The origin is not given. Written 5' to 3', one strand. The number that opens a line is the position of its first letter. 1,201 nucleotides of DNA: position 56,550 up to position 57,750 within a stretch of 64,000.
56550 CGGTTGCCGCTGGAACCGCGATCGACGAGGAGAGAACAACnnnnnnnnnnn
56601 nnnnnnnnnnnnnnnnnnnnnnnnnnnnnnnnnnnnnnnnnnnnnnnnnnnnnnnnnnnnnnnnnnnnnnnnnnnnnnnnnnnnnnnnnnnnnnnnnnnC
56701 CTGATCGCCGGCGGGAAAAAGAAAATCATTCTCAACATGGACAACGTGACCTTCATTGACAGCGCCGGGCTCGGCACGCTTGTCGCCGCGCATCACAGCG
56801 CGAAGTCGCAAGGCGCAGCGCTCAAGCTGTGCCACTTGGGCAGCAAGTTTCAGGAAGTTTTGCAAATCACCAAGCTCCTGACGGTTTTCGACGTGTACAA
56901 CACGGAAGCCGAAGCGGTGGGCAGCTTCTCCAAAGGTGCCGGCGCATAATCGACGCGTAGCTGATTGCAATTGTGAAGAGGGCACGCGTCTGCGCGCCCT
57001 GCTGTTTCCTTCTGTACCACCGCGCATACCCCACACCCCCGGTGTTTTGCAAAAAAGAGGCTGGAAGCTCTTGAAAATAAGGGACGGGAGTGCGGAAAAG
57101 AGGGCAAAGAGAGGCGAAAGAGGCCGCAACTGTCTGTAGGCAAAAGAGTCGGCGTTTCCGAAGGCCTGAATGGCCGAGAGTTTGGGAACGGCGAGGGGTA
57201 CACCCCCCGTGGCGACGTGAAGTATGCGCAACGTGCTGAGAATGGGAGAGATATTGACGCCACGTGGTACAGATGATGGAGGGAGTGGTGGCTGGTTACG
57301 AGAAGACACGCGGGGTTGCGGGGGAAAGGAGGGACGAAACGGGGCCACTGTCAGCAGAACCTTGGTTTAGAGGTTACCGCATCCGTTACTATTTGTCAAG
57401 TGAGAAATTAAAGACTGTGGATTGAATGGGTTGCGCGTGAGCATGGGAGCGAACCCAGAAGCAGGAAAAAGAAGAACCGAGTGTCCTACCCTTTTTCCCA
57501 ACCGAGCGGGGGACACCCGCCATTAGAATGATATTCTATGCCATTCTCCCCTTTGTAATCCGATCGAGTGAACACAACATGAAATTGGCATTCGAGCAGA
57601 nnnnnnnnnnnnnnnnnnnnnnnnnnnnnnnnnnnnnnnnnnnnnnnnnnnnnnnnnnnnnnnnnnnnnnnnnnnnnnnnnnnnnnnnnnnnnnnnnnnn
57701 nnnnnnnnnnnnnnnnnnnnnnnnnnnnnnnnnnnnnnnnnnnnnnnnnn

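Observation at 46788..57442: Two inverted ~140 bp repeats with an identical 46 bp promoter core bracket a ~10.5 kb gene block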

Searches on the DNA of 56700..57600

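Call 12: search_rna_families(source=window, start=56700, end=57600, threshold=evalue, max_evalue=10)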
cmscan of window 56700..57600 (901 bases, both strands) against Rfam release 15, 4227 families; matches with E-value up to 10: 2.
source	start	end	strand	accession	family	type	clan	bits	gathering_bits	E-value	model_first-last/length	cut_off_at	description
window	57018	57132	-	RF02174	SMAD5-AS1_2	Gene; lncRNA;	-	17.8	50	0.082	1-129/129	no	SMAD5 antisense RNA 1 conserved region 2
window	56901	57036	-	RF02247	Six3os1_2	Gene; lncRNA;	-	12.8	80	8.1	1-217/217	no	Six3os1 conserved region 2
